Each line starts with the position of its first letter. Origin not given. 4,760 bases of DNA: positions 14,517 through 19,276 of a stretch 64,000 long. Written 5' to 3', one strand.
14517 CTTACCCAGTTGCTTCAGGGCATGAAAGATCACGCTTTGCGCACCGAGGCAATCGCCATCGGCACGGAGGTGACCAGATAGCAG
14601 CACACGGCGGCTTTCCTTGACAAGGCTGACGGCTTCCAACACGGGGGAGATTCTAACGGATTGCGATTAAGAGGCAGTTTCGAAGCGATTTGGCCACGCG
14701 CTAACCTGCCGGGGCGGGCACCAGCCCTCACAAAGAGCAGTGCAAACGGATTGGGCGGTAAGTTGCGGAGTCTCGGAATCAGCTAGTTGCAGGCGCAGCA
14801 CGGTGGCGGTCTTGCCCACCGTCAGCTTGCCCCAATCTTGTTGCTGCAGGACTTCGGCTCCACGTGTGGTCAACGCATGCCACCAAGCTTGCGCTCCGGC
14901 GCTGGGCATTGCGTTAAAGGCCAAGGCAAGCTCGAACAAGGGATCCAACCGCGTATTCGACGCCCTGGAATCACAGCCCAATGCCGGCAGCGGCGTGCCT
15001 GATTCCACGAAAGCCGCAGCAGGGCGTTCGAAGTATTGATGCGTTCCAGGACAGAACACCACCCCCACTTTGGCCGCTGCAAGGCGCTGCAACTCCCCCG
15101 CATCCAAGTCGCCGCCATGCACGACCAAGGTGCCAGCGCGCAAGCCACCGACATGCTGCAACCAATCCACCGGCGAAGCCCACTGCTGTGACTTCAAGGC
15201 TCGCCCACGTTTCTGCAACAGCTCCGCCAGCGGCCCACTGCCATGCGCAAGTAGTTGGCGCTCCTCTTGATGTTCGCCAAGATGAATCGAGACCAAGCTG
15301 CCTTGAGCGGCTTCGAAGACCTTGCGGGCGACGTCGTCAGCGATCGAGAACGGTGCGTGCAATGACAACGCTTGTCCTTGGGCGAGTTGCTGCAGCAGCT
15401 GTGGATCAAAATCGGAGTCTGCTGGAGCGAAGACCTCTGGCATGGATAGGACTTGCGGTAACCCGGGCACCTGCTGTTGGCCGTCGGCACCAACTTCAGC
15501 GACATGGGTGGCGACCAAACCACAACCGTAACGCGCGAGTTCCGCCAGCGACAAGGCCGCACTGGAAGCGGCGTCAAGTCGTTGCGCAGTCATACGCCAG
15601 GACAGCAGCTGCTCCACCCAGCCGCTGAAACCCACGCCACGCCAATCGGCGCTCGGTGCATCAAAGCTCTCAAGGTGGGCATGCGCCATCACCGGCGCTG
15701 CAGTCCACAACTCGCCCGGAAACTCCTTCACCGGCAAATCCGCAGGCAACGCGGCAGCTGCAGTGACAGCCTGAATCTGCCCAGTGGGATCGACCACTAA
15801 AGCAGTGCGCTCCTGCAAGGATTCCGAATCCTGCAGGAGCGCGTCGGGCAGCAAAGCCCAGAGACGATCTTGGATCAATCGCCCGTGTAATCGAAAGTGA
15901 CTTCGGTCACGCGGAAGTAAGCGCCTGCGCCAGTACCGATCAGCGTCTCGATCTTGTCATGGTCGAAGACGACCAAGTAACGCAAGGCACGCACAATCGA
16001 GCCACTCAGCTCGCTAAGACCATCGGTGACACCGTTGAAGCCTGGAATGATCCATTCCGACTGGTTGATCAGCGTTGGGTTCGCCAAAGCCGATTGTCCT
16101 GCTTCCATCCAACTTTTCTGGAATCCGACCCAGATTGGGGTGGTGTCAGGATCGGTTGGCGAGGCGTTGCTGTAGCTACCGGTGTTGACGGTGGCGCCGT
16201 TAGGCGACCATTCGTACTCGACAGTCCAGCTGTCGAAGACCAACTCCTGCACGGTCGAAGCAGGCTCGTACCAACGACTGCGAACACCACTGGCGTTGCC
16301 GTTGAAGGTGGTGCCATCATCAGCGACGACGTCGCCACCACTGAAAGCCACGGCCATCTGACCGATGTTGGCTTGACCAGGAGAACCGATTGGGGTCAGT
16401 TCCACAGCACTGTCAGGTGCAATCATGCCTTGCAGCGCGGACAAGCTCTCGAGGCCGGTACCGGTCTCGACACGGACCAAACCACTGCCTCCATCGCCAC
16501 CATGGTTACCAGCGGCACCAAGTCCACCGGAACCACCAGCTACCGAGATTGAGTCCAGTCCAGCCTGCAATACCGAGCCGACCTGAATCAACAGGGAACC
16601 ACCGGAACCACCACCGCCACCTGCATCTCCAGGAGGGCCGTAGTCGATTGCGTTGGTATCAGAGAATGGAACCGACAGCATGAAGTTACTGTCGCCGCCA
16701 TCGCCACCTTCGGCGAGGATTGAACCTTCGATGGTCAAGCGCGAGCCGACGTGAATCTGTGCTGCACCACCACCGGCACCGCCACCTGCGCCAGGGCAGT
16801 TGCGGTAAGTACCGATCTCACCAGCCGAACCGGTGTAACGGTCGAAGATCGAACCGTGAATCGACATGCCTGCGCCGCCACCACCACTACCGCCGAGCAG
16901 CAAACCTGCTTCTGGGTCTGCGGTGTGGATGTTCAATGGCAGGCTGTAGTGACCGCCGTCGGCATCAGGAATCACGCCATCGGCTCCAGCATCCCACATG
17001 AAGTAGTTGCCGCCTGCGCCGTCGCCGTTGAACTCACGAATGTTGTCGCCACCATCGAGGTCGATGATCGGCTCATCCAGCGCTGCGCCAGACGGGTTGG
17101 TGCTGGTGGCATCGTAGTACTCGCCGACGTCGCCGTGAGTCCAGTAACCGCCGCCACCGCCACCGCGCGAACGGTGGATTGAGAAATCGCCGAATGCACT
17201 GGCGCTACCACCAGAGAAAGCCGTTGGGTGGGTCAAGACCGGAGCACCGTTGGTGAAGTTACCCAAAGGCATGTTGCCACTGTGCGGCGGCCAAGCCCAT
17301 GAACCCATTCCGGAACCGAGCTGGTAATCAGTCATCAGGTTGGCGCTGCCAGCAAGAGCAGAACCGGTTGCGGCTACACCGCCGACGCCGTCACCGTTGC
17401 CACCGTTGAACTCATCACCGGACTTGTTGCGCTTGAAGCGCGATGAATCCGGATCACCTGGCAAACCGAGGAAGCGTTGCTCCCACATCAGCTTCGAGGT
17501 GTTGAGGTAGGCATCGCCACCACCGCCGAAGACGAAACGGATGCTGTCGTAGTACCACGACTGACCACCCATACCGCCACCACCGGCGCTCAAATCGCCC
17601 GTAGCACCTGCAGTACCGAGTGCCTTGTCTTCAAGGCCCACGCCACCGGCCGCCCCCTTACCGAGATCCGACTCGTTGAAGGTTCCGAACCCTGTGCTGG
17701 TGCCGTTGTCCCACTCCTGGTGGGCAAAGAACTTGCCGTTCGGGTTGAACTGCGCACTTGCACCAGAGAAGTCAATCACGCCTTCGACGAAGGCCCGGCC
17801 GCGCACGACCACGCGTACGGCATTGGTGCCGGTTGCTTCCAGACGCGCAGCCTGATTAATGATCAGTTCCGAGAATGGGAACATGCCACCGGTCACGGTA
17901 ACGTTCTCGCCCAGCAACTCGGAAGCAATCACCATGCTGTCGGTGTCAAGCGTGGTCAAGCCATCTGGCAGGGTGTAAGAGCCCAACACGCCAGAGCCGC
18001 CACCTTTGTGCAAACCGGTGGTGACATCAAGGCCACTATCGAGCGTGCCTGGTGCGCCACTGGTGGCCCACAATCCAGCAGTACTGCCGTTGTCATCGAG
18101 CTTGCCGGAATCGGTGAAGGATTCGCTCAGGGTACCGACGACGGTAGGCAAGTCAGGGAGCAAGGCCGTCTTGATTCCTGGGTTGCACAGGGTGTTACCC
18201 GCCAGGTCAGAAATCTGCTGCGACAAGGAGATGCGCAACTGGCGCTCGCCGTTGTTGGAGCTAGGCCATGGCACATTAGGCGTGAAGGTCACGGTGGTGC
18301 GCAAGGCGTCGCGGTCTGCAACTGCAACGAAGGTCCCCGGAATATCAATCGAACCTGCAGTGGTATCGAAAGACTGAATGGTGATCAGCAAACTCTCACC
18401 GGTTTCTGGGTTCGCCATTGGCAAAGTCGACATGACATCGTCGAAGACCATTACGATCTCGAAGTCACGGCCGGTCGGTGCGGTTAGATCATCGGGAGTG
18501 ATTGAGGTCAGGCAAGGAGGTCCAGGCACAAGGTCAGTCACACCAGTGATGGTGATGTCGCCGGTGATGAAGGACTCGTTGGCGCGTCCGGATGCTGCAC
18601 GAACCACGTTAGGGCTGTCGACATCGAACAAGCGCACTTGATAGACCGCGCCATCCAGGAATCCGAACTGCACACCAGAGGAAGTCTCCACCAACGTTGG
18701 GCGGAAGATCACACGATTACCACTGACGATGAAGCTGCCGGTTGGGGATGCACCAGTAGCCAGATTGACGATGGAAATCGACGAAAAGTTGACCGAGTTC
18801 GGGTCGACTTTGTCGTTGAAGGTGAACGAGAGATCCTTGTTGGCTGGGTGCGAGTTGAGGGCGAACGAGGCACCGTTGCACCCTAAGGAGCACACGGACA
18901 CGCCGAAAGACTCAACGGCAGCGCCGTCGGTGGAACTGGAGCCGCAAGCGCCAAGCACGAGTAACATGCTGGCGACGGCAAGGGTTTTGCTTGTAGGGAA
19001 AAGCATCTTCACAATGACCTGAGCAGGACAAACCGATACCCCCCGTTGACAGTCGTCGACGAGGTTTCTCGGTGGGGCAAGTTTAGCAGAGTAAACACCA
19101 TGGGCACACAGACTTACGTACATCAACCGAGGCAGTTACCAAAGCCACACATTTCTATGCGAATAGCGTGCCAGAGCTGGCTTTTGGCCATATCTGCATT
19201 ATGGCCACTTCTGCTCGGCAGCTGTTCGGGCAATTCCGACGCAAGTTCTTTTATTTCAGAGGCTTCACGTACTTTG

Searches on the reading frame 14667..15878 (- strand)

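Call 55: search_protein_families(library=pfam, proteins=[window:14667-15878:-], max_evalue=0.01)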
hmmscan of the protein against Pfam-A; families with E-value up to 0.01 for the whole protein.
window:14667-15878:- (403 aa): 1 family
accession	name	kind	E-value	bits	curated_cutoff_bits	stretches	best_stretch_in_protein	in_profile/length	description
PF01979.26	Amidohydro_1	-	2.4e-07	30.8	25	1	89-359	22-314/345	Amidohydrolase family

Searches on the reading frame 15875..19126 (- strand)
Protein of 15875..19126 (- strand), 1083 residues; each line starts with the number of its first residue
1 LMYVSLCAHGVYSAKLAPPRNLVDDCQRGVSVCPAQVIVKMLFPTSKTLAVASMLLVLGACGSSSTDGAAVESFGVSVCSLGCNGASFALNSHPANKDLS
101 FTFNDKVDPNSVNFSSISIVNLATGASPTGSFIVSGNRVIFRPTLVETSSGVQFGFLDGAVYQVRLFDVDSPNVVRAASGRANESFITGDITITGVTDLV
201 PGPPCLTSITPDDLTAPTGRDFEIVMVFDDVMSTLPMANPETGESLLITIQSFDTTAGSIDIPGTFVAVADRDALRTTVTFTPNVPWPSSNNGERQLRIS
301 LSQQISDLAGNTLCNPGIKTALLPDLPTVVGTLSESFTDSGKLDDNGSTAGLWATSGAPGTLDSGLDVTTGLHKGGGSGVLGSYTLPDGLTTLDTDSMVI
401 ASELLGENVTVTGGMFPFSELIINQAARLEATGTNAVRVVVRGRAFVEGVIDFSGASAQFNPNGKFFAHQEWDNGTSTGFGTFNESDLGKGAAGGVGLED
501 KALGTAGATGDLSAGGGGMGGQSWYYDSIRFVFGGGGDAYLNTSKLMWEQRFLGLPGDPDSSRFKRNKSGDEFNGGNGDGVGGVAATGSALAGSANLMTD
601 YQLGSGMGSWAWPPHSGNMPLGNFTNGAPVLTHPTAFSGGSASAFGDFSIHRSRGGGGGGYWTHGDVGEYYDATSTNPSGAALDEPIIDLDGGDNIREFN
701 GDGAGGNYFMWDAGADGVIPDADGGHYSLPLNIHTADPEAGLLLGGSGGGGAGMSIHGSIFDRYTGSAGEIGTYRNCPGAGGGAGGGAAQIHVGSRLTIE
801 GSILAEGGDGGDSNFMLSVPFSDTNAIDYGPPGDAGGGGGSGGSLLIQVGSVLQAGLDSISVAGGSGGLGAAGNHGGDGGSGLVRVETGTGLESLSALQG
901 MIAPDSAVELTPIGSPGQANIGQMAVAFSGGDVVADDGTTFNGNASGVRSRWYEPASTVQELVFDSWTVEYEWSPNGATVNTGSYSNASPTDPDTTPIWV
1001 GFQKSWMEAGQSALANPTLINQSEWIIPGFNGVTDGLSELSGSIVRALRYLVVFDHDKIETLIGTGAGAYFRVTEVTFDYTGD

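Call 18: search_protein_families(library=pfam, proteins=[window:15875-19126:-], max_evalue=0.001)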
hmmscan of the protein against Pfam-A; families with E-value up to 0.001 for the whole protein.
window:15875-19126:- (1083 aa): 1 family
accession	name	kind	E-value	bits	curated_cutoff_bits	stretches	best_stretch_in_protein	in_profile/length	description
PF13205.12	Big_5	-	3.8e-07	31.2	23.6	0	94-144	20-70/105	Bacterial Ig-like domain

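Call 99: search_protein_families(library=phrogs, proteins=[window:15875-19006:-], max_evalue=0.01)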
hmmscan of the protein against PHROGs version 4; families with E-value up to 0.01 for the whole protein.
window:15875-19006:- (1043 aa): 0 families
